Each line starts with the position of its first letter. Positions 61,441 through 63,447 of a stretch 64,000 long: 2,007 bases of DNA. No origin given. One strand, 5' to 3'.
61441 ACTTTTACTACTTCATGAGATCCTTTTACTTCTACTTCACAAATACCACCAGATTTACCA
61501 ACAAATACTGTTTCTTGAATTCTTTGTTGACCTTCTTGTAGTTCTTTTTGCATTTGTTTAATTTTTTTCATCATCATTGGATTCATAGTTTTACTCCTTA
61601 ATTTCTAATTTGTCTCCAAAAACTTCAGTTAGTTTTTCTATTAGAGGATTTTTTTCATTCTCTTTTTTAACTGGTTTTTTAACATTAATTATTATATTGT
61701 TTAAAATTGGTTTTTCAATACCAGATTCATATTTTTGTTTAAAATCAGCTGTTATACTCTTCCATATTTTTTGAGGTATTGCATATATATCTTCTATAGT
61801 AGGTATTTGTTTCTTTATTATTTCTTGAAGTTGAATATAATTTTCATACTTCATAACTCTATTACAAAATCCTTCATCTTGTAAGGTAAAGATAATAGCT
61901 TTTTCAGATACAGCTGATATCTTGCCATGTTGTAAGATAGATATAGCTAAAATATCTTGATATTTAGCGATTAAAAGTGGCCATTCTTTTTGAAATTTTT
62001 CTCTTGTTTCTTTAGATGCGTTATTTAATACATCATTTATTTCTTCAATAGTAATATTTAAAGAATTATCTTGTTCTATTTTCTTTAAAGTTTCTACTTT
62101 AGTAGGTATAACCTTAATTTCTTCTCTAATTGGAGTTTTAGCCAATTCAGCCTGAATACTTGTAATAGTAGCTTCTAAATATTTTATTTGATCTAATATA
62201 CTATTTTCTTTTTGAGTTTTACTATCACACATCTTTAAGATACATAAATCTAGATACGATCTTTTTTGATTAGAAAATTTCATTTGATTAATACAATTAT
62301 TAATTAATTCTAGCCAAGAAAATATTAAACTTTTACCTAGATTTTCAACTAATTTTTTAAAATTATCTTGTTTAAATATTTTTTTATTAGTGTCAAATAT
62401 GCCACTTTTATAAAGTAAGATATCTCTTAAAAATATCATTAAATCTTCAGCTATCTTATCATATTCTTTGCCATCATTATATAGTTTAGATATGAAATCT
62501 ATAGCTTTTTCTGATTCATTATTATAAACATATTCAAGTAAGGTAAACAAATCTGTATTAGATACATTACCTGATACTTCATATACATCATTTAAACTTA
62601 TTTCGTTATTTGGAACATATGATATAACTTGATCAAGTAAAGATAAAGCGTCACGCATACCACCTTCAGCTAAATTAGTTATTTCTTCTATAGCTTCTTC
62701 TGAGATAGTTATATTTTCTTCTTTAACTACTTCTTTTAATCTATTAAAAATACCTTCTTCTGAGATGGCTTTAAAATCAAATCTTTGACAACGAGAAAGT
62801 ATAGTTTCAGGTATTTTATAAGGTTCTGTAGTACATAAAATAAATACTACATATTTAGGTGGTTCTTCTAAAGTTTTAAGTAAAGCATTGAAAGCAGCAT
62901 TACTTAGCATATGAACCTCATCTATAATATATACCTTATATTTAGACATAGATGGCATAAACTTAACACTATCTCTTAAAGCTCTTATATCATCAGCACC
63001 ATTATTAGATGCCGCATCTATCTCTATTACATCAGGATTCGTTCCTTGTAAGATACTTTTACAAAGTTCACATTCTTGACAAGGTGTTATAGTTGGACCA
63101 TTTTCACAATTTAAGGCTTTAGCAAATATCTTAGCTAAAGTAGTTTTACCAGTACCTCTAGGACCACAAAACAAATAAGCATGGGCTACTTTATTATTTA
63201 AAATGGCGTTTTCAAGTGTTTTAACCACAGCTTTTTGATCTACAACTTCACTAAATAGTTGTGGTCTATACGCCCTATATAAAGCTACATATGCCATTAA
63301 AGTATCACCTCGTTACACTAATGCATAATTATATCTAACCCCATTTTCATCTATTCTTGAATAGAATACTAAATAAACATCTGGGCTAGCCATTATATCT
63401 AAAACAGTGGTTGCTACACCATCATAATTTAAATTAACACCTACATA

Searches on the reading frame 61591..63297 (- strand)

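Call 88: search_protein_families(library=pfam, proteins=[window:61591-63297:-], max_evalue=0.00001)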
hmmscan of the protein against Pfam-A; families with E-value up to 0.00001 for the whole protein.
window:61591-63297:- (568 aa): 10 families
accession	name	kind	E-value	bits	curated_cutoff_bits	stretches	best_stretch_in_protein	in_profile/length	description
PF13177.12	DNA_pol3_delta2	-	1.5e-48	165.3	27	1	21-178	2-160/161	DNA polymerase III, delta subunit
PF00004.35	AAA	-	1.4e-14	55.1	21.2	1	42-174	2-124/131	ATPase family associated with various cellular activities (AAA)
PF22608.2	DNAX_ATPase_lid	-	2.2e-13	50.2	27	1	183-227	2-46/49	DNA polymerase III clamp loader subunit, ATPase lid domain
PF05496.18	RuvB_N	-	1.6e-08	34.9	27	0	11-74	2-69/159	Holliday junction DNA helicase RuvB P-loop domain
PF13401.12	AAA_22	-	2.6e-08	34.7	27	1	41-157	8-123/130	AAA domain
PF12169.13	DNA_pol3_gamma3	-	1.1e-07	32.2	24.4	1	233-361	1-132/143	DNA polymerase III subunits gamma and tau domain III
PF07728.20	AAA_5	-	1.9e-07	31.6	22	1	42-145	3-92/139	AAA domain (dynein-related subfamily)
PF13604.12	AAA_30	-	3.6e-06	27.3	27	1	41-152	21-121/191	AAA domain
PF13173.12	AAA_14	-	8.5e-06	26.2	27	0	40-153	4-95/129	AAA domain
PF21960.2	RCF1-5-like_lid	-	8.8e-06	26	27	0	186-221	2-38/43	RCF1/5-like, AAA+ ATPase lid domain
